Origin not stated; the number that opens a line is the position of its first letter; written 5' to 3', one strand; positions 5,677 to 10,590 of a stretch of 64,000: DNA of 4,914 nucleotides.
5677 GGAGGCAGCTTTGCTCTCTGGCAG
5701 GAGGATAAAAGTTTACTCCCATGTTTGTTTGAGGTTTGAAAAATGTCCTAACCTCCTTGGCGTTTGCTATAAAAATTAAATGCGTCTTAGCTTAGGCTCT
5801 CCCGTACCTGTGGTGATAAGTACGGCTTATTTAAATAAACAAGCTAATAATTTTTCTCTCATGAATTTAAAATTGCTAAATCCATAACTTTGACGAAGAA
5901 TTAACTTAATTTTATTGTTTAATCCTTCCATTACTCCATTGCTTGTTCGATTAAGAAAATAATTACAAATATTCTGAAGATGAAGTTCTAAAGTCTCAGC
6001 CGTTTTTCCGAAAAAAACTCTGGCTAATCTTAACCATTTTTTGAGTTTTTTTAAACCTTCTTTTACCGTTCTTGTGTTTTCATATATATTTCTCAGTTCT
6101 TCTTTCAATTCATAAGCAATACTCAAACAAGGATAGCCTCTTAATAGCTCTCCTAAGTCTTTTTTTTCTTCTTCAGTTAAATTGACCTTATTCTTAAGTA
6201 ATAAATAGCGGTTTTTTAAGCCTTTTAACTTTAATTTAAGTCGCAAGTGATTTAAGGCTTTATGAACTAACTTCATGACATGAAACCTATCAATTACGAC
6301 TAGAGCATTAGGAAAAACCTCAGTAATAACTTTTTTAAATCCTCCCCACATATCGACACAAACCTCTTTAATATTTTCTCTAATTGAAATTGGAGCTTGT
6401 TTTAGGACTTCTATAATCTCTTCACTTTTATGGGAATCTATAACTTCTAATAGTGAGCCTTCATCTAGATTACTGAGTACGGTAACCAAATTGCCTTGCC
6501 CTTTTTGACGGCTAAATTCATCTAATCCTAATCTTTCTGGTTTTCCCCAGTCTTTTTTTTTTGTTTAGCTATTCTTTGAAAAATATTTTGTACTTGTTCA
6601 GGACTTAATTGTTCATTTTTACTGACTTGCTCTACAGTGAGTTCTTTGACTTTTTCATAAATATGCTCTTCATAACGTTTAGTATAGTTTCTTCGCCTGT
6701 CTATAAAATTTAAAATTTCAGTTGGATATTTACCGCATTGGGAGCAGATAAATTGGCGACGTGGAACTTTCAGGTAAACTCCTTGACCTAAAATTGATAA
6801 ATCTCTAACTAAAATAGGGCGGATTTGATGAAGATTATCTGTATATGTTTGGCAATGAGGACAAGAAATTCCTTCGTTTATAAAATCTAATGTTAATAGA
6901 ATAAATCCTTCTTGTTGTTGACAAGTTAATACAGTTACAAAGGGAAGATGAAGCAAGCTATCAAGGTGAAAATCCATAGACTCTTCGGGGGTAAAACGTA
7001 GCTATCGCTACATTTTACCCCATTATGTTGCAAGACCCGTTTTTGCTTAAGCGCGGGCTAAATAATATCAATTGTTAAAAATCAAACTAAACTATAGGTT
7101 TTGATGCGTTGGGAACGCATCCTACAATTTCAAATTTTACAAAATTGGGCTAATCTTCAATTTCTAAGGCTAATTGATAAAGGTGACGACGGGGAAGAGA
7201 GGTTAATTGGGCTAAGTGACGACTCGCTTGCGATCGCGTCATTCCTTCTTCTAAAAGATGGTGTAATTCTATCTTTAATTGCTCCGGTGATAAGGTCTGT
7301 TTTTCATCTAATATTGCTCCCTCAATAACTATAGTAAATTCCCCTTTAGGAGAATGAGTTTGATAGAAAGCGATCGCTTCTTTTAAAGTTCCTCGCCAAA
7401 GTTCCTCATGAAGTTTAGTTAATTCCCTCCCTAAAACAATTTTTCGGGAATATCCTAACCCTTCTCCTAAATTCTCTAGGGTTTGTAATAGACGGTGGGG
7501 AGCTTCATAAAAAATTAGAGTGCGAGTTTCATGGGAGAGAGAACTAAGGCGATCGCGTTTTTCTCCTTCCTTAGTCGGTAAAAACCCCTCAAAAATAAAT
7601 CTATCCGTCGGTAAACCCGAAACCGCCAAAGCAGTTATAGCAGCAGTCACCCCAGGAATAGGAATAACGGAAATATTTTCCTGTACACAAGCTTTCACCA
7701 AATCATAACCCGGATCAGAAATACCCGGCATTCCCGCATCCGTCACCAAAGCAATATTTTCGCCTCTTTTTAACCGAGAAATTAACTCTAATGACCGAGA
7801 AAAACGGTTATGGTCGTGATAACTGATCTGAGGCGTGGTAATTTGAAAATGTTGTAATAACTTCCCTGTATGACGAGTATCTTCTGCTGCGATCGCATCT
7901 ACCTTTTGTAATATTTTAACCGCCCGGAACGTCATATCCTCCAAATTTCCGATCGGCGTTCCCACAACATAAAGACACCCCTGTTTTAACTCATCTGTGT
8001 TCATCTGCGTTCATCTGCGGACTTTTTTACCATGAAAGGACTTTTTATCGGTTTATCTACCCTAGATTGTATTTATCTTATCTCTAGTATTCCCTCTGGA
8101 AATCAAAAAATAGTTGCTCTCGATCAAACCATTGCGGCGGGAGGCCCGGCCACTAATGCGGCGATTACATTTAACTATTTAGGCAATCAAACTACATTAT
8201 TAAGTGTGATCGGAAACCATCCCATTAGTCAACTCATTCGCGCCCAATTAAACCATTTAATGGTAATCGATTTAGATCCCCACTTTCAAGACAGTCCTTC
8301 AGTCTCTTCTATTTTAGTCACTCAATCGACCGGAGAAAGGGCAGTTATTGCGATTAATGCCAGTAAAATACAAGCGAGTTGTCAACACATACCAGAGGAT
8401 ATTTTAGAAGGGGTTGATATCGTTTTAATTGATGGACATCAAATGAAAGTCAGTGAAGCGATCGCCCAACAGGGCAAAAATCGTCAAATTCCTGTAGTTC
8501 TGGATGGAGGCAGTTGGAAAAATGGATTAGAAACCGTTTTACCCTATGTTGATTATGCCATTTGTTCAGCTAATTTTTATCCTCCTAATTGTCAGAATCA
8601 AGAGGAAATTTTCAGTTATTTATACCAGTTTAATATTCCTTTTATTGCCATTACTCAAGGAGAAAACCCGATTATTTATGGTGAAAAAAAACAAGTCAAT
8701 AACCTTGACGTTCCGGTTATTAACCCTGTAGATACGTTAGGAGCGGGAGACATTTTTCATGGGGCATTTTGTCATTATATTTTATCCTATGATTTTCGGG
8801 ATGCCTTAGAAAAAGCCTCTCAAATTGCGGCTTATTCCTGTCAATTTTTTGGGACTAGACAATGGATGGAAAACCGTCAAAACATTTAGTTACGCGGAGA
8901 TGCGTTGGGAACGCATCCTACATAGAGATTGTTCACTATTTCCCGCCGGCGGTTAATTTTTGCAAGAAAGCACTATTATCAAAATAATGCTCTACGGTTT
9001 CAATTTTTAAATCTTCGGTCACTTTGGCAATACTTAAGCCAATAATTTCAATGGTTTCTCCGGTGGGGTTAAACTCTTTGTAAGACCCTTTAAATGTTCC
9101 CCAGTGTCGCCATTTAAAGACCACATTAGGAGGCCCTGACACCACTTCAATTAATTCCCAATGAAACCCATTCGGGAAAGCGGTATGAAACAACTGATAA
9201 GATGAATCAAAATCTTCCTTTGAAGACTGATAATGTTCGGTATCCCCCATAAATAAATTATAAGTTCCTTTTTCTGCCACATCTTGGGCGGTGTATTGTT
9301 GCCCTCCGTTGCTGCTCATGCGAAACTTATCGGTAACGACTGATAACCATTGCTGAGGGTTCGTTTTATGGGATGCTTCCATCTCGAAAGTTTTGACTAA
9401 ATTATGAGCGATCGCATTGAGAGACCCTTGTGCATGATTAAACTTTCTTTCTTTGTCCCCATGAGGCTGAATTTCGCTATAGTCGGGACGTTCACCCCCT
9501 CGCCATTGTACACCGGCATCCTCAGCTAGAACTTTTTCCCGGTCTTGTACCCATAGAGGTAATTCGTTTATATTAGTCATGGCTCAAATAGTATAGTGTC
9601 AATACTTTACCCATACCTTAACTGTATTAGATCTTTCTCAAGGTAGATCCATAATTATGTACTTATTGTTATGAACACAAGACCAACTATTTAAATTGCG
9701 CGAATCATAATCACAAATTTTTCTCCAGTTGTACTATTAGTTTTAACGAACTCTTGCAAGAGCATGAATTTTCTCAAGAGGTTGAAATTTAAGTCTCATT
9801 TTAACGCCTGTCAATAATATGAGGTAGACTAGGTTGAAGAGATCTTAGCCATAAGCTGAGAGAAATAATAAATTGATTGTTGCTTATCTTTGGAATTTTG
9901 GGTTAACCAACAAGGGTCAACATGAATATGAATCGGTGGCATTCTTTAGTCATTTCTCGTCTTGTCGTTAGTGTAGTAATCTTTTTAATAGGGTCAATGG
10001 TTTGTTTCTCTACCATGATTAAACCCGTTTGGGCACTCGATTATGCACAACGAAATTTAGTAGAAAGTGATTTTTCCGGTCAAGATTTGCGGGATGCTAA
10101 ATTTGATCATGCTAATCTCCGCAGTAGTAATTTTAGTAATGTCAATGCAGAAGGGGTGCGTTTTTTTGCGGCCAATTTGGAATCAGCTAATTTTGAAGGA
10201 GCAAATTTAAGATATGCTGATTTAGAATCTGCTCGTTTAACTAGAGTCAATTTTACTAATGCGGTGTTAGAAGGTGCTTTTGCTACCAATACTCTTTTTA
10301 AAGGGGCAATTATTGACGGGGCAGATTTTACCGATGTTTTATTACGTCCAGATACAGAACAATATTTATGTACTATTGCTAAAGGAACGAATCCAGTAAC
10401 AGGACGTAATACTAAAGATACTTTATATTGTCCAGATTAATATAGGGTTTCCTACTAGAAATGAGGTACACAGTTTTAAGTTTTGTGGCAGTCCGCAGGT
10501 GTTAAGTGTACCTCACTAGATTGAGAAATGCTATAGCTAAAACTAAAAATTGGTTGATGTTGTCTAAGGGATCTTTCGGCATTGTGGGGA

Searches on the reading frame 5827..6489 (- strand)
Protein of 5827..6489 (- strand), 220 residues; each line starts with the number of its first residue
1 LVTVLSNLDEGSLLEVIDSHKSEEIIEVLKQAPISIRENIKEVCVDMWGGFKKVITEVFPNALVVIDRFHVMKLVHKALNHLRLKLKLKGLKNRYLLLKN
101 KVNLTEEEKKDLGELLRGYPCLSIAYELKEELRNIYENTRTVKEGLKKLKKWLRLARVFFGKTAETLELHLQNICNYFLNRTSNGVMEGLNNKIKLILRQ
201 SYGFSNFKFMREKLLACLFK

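Call 36: search_protein_families(library=pfam, proteins=[window:5827-6489:-], max_evalue=0.00001)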
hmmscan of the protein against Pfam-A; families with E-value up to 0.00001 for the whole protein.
window:5827-6489:- (220 aa): 1 family
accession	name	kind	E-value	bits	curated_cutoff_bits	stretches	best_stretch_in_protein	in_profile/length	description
PF01610.23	DDE_Tnp_ISL3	-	8.7e-55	186.6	23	1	2-212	15-238/240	Transposase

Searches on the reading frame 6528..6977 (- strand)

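Call 36: search_protein_families(library=pfam, proteins=[window:6528-6977:-], max_evalue=0.00001)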
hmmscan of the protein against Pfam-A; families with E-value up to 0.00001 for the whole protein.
window:6528-6977:- (149 aa): 2 families
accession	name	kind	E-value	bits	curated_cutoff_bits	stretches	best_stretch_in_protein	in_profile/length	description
PF14690.11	Zn_ribbon_ISL3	-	4.6e-14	53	25.5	1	37-81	3-47/47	zinc-finger of transposase IS204/IS1001/IS1096/IS1165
PF13542.12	HTH_Tnp_ISL3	-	2.1e-11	43.5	27.4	1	87-136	1-50/51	Helix-turn-helix domain of transposase family ISL3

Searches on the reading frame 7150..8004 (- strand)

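Call 36: search_protein_families(library=pfam, proteins=[window:7150-8004:-], max_evalue=0.00001)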
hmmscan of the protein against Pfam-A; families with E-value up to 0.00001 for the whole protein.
window:7150-8004:- (284 aa): 2 families
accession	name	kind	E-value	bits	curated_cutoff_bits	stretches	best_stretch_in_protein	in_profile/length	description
PF00590.25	TP_methylase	-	6.3e-38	131.3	27.8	1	11-210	2-211/212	Tetrapyrrole (Corrin/Porphyrin) Methylases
PF23016.2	RsmI_C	-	6e-07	29.6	27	1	249-282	13-45/46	RsmI C-terminal HTH domain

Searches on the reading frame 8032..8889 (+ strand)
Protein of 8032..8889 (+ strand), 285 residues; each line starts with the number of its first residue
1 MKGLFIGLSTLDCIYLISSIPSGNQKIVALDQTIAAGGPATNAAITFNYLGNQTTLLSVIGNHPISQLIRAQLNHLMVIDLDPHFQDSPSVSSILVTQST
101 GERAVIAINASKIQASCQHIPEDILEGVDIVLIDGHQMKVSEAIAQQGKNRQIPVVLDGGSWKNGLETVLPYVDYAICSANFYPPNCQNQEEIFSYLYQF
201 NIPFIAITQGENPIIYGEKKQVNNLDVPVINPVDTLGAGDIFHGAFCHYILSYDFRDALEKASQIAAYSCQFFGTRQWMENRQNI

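Call 36: search_protein_families(library=pfam, proteins=[window:8032-8889:+], max_evalue=0.00001)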
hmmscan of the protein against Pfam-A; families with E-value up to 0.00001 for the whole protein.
window:8032-8889:+ (285 aa): 1 family
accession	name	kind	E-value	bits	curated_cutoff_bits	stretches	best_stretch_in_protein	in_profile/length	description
PF00294.29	PfkB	-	8.9e-24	84.8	25.8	1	6-277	7-297/302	pfkB family carbohydrate kinase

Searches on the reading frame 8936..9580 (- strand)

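Call 36: search_protein_families(library=pfam, proteins=[window:8936-9580:-], max_evalue=0.00001)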
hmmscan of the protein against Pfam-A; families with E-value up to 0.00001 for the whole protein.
window:8936-9580:- (214 aa): 1 family
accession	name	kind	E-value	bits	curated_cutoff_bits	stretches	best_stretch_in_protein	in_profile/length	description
PF07366.18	SnoaL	-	1e-08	35.5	28.4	1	116-208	35-125/126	SnoaL-like polyketide cyclase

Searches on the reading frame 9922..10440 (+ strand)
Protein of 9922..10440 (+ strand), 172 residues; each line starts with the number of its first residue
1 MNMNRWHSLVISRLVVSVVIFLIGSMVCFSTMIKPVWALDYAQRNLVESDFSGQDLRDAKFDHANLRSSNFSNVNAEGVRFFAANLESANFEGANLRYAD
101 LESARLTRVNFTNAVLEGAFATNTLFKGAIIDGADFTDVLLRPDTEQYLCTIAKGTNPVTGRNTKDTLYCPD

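Call 36: search_protein_families(library=pfam, proteins=[window:9922-10440:+], max_evalue=0.00001)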
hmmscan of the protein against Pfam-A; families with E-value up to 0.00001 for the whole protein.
window:9922-10440:+ (172 aa): 4 families
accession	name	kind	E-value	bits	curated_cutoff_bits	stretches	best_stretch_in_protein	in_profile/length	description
PF00805.28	Pentapeptide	-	2.2e-22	78.7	20.2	3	78-113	5-40/40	Pentapeptide repeats (8 copies)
PF13599.13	Pentapeptide_4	-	4.2e-13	49.6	38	1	47-119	4-76/78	Pentapeptide repeat region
PF13576.12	Pentapeptide_3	-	4.2e-10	40.1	27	0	62-100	2-43/48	Pentapeptide repeats (9 copies)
PF25296.1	Decapeptide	-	6e-06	26.5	45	0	44-91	25-72/74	Decapeptide repeat region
